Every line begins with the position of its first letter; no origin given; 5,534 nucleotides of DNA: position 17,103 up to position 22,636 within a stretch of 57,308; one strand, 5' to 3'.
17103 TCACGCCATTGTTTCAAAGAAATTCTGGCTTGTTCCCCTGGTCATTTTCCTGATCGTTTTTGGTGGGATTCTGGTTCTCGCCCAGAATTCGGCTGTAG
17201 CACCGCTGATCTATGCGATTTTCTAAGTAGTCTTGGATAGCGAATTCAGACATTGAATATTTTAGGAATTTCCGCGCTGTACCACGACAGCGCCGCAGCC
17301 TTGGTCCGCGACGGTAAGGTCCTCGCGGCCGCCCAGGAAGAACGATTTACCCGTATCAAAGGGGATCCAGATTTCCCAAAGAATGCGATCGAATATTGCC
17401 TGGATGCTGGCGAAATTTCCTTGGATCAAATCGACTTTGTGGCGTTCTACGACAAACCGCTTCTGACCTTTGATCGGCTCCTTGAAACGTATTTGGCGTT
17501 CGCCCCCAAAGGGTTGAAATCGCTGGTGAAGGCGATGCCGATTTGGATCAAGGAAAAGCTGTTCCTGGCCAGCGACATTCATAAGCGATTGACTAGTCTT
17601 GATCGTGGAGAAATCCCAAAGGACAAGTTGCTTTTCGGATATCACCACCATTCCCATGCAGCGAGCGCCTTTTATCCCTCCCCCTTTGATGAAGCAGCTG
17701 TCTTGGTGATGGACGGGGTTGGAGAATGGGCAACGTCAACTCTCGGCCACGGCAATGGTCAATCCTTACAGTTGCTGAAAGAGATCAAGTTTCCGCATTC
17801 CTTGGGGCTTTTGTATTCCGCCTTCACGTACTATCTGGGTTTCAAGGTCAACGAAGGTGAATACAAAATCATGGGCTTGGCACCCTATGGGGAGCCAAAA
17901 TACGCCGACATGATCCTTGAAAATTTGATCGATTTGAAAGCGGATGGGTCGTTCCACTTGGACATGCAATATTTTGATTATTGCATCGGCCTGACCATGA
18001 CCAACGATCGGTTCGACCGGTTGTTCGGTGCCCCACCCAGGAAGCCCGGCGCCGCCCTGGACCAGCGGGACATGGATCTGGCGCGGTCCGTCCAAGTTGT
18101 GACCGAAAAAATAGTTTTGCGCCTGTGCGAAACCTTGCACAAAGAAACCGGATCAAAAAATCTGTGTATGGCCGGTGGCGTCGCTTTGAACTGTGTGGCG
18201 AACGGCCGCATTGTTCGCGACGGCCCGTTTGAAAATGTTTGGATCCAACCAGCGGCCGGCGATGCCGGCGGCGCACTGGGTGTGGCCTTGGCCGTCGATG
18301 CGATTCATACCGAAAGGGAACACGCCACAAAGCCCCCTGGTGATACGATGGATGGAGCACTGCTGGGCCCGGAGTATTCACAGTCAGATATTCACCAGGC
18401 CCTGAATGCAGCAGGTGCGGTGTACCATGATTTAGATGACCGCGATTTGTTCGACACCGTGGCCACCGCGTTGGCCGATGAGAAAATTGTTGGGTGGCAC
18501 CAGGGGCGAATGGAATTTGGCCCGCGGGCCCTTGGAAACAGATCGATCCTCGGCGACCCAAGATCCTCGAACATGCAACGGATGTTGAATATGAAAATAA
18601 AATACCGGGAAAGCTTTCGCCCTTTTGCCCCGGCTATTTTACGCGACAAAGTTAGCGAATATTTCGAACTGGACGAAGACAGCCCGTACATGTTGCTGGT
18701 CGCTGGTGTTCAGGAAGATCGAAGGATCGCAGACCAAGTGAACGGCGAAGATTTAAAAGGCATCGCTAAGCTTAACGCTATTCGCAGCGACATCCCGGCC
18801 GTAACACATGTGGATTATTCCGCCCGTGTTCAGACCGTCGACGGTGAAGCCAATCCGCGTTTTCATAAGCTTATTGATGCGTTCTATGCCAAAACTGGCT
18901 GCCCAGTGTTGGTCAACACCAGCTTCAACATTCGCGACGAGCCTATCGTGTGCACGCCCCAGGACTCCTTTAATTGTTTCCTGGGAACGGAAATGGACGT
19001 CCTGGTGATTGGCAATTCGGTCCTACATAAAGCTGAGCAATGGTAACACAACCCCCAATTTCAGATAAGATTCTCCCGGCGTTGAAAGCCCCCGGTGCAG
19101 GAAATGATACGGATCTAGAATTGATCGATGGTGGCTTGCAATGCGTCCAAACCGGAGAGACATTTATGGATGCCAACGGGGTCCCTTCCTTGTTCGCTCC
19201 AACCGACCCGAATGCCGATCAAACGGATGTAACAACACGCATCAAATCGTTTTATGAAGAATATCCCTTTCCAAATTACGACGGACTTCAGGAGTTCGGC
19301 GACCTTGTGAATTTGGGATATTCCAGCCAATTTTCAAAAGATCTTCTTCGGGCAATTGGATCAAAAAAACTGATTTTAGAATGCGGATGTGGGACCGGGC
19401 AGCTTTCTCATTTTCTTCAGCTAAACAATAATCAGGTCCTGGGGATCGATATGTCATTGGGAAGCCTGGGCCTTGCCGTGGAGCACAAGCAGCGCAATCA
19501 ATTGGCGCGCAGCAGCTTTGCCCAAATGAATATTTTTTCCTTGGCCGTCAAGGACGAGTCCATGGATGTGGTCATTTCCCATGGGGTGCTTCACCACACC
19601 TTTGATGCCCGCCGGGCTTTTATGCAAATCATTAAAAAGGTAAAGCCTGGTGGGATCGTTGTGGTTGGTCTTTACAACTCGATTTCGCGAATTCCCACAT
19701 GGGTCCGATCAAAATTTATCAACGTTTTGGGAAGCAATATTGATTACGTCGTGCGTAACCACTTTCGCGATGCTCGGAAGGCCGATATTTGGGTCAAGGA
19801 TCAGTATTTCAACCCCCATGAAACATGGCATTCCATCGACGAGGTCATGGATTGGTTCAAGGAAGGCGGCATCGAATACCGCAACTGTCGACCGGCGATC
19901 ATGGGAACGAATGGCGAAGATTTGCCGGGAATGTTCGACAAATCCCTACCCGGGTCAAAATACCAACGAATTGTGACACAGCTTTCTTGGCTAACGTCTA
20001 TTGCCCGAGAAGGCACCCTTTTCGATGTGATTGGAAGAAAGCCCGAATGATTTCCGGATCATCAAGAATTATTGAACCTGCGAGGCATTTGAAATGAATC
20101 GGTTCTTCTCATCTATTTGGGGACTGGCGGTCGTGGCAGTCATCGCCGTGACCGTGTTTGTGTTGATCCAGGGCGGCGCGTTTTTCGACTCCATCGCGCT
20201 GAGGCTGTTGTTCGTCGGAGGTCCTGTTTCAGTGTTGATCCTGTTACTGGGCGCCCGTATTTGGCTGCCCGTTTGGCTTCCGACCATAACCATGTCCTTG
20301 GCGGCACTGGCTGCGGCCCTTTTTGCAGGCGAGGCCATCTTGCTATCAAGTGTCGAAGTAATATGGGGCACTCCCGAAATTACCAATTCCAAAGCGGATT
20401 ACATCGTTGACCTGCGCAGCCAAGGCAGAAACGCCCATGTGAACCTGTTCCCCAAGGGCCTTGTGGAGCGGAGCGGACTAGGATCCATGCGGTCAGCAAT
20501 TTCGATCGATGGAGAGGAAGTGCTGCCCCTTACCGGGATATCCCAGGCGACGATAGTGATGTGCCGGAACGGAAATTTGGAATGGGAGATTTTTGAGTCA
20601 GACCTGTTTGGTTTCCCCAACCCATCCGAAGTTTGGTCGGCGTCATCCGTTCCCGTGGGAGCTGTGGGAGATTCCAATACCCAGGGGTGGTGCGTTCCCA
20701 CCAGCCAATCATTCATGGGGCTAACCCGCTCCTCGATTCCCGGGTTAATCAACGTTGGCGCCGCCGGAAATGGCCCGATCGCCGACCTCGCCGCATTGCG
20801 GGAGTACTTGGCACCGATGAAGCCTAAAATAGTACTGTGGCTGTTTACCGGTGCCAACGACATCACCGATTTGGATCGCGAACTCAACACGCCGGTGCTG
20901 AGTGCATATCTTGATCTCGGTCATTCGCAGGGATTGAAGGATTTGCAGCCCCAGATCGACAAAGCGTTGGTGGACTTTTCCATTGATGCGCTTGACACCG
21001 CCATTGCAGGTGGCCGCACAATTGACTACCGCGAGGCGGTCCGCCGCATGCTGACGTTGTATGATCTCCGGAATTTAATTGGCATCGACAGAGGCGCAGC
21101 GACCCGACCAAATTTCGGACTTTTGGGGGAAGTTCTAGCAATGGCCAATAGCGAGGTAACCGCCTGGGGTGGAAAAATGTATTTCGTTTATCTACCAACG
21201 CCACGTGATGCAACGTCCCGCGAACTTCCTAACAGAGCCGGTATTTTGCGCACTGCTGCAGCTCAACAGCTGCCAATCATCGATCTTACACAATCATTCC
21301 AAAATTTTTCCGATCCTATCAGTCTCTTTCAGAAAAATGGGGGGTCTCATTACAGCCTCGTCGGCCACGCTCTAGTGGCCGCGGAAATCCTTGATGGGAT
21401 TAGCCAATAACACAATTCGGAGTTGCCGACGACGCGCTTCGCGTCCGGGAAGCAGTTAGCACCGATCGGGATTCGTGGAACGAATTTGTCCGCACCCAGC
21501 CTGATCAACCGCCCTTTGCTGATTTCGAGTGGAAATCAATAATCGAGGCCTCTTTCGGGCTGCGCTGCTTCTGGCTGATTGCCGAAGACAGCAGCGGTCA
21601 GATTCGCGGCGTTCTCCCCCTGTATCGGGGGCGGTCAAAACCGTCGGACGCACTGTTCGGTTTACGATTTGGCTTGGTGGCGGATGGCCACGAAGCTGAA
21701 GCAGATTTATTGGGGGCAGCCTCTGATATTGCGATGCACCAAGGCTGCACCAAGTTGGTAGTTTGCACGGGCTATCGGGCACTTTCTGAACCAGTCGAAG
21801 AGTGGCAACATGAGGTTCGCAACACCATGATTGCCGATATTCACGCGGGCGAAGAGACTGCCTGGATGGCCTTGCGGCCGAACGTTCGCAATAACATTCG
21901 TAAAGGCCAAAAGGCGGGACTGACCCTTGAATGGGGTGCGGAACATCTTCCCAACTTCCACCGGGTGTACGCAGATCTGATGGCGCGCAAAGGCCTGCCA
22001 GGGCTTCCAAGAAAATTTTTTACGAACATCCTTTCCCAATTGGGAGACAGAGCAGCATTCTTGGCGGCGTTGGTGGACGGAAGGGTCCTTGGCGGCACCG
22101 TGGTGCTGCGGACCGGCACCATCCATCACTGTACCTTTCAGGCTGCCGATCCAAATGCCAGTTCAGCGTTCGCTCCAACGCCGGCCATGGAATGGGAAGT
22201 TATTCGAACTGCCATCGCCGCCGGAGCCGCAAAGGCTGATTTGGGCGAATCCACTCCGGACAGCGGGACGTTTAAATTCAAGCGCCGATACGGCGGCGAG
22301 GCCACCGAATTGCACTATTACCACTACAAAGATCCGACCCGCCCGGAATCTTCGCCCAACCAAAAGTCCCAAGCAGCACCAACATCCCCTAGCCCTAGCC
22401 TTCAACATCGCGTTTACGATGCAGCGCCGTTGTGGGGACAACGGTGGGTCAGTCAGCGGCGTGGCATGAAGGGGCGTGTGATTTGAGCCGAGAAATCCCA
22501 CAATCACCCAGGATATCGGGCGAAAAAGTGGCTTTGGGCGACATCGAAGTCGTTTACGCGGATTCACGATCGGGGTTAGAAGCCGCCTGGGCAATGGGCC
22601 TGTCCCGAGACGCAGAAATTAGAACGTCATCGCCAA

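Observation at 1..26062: A ~26 kb translationally coupled operon stacks at least five N-acylation chemistries on a minimal, divergent NeuB/cytidylyltransferase core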

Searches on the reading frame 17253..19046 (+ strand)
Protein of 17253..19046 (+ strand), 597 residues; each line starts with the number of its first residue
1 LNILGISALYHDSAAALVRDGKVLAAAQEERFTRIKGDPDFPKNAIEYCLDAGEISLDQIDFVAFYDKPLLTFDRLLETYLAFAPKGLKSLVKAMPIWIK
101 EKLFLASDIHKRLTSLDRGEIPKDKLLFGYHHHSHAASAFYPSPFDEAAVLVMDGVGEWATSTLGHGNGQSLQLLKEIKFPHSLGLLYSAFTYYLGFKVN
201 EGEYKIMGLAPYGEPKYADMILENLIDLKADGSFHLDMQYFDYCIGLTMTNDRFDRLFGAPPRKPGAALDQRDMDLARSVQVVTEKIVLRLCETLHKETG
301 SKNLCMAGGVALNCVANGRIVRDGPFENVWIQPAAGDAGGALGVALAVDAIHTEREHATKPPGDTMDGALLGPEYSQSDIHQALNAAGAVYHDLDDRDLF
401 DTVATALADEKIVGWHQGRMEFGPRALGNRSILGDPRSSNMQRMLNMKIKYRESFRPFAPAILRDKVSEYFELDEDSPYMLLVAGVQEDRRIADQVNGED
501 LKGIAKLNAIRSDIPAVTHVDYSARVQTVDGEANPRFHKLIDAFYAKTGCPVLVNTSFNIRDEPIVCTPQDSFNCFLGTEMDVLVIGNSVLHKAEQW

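Call 6: search_protein_families(library=pfam, proteins=[window:17253-19046:+], max_evalue=0.01)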
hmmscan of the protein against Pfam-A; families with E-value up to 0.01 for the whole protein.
window:17253-19046:+ (597 aa): 2 families
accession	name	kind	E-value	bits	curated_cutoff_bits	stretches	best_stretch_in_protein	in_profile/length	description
PF02543.21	Carbam_trans_N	-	5.9e-103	345.4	24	1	3-346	2-346/346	Carbamoyltransferase N-terminus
PF16861.10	Carbam_trans_C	-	7.8e-73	244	27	1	404-593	1-170/170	Carbamoyltransferase C-terminus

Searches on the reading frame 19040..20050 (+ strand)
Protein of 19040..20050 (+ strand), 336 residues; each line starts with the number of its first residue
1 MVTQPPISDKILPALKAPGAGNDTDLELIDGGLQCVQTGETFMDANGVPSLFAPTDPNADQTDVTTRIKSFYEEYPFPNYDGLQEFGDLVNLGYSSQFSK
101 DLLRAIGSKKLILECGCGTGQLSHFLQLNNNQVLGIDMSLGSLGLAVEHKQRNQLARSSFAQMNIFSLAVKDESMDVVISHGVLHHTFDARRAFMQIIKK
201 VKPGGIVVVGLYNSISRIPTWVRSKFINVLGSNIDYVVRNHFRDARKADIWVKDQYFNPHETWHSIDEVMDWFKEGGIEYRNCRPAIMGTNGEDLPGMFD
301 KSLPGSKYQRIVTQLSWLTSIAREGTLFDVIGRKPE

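Call 6: search_protein_families(library=pfam, proteins=[window:19040-20050:+], max_evalue=0.01)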
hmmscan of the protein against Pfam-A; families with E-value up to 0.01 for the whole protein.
window:19040-20050:+ (336 aa): 11 families
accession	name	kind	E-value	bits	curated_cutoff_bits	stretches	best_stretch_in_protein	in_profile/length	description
PF13847.12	Methyltransf_31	-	4.3e-22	78.8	27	1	108-228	3-128/145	Methyltransferase domain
PF08241.18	Methyltransf_11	-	7.2e-19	68.7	21.2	1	113-209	1-95/95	Methyltransferase domain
PF13649.12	Methyltransf_25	-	9.4e-17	61.9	27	1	112-205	1-97/97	Methyltransferase domain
PF08242.18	Methyltransf_12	-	4.2e-15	56.7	30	1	113-206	1-97/98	Methyltransferase domain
PF13489.12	Methyltransf_23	-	1.2e-10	41.8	27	1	106-217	20-124/164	Methyltransferase domain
PF05175.20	MTS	-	8.4e-06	26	23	1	107-198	28-123/170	Methyltransferase small domain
PF01209.24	Ubie_methyltran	-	8.5e-06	25.7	20.1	1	110-209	49-151/233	ubiE/COQ5 methyltransferase family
PF03848.20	TehB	-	4e-05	23.6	20.4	1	112-215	34-132/193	Tellurite resistance protein TehB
PF13679.12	Methyltransf_32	-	0.00057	20.3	27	1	107-180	24-107/143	Methyltransferase domain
PF08003.17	Methyltransf_9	-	0.0027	17.2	23.8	1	109-209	116-217/315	Protein of unknown function (DUF1698)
PF06325.19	PrmA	-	0.0041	17.1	22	1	108-208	161-257/296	Ribosomal protein L11 methyltransferase (PrmA)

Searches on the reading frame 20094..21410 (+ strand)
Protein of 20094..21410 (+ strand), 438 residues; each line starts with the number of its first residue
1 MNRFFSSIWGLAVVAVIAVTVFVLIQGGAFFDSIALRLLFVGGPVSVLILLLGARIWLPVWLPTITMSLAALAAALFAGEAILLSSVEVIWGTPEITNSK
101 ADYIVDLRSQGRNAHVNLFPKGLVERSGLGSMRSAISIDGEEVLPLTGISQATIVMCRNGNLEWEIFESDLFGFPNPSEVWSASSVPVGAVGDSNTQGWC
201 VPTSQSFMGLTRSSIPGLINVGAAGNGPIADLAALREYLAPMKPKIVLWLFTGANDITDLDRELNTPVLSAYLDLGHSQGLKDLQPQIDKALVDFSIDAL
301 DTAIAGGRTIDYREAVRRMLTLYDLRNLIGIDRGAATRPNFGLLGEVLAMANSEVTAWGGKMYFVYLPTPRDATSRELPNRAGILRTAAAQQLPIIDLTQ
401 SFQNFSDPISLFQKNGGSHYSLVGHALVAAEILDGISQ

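Call 6: search_protein_families(library=pfam, proteins=[window:20094-21410:+], max_evalue=0.01)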
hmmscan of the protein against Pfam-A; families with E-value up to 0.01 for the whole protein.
window:20094-21410:+ (438 aa): 1 family
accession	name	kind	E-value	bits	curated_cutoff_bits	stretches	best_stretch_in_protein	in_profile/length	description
PF13472.12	Lipase_GDSL_2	-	3.6e-05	24.8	32.9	1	190-426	1-177/178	GDSL-like Lipase/Acylhydrolase family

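Call 52: find_encoding_contigs(protein=window:20094-21410:+, flank=6000, max_places=3)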
Protein window:20094-21410:+ (438 aa): 5 contigs read that carry it; 3 places shown.
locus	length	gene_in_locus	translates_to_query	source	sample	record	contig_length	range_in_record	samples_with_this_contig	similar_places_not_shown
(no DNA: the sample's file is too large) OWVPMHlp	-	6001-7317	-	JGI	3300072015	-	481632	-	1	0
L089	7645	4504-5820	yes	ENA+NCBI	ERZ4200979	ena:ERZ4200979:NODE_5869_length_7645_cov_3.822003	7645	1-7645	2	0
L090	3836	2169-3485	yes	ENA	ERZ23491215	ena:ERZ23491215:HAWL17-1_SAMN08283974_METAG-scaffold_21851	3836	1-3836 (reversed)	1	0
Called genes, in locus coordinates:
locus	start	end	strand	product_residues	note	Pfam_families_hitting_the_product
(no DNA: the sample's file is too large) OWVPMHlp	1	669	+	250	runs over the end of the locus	-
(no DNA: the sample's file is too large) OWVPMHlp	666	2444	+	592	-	PF00664:ABC_membrane, PF00005:ABC_tran, PF02463:SMC_N (weak)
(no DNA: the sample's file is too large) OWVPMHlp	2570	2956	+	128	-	PF19588:SxtJ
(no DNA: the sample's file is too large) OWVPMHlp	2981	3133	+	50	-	PF19451:DUF5989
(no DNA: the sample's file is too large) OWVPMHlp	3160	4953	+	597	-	PF02543:Carbam_trans_N, PF16861:Carbam_trans_C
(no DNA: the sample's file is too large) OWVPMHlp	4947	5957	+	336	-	PF01209:Ubie_methyltran (weak), PF13489:Methyltransf_23, PF08241:Methyltransf_11, PF08242:Methyltransf_12, PF13649:Methyltransf_25, PF13847:Methyltransf_31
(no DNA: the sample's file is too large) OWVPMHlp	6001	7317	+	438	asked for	PF13472:Lipase_GDSL_2 (faint)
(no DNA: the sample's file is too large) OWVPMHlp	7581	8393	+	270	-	PF02388:FemAB (faint), PF13480:Acetyltransf_6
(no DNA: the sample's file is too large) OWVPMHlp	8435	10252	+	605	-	-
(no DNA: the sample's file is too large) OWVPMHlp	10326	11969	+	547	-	PF00551:Formyl_trans_N, PF02911:Formyl_trans_C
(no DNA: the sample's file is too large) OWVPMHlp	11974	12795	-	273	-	PF02585:PIG-L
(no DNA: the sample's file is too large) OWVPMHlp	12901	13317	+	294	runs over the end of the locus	-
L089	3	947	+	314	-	?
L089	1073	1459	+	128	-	PF19588:SxtJ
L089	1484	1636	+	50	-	PF19451:DUF5989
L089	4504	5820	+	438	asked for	PF13472:Lipase_GDSL_2 (faint)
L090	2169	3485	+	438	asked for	PF13472:Lipase_GDSL_2 (faint)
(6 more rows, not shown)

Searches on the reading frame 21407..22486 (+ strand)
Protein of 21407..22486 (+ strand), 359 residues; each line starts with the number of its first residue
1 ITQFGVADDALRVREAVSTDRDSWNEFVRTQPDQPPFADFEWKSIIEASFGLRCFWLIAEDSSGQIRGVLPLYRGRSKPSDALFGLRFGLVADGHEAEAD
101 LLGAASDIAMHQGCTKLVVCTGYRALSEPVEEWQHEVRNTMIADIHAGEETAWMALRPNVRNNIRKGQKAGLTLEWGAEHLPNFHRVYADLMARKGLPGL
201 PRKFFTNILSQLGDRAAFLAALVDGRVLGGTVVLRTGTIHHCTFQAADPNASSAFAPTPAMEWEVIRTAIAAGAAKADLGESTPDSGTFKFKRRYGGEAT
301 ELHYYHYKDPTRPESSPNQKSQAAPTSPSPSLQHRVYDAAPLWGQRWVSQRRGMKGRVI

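Call 54: search_solved_structures(query=window:21407-22486:+, max_evalue=1, show_alignments=1)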
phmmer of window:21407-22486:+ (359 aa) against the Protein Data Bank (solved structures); distinct sequences matched with E-value up to 1: 3.
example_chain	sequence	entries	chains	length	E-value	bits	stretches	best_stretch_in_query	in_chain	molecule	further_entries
9wqy_A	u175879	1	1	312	2.9e-07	33.2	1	145-307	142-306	aminoacyl-tRNA-dependent peptide synthase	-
9wqw_A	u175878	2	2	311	9.4e-07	31.5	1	146-307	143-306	aminoacyl-tRNA-dependent peptide synthase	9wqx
1lrz_A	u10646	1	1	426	0.32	13.3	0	247-302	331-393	factor essential for expression of methicillin resistance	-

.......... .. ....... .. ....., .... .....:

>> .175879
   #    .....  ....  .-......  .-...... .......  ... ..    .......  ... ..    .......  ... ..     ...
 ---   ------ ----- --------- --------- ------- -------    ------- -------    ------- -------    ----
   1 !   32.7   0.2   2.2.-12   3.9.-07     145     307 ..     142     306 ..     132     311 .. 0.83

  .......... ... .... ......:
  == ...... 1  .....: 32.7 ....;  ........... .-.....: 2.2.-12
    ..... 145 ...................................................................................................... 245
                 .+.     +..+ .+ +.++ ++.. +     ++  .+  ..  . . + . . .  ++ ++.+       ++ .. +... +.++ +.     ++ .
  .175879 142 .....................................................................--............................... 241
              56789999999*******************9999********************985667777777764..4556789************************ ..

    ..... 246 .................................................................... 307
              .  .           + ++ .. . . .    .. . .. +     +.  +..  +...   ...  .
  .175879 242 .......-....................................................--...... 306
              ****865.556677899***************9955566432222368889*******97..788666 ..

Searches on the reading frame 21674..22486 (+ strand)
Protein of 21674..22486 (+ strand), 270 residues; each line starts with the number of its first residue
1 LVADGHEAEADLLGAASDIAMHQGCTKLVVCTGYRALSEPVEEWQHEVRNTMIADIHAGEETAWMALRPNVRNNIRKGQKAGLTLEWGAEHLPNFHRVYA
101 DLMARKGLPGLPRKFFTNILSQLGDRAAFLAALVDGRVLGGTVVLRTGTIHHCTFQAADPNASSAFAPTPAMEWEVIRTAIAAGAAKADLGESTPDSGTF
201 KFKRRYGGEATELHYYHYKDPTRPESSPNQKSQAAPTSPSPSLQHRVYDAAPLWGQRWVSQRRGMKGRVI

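Call 6: search_protein_families(library=pfam, proteins=[window:21674-22486:+], max_evalue=0.01)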
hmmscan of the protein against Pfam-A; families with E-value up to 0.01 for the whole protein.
window:21674-22486:+ (270 aa): 3 families
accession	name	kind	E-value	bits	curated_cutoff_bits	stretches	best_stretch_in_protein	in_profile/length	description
PF13480.13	Acetyltransf_6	-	1.9e-15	57.7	22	1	68-204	4-143/143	Acetyltransferase (GNAT) domain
PF02388.22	FemAB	-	1.7e-08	34.2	24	1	55-135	157-239/406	FemAB family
PF04339.18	FemAB_like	-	0.0024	17.5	27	1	70-148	186-271/369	Peptidogalycan biosysnthesis/recognition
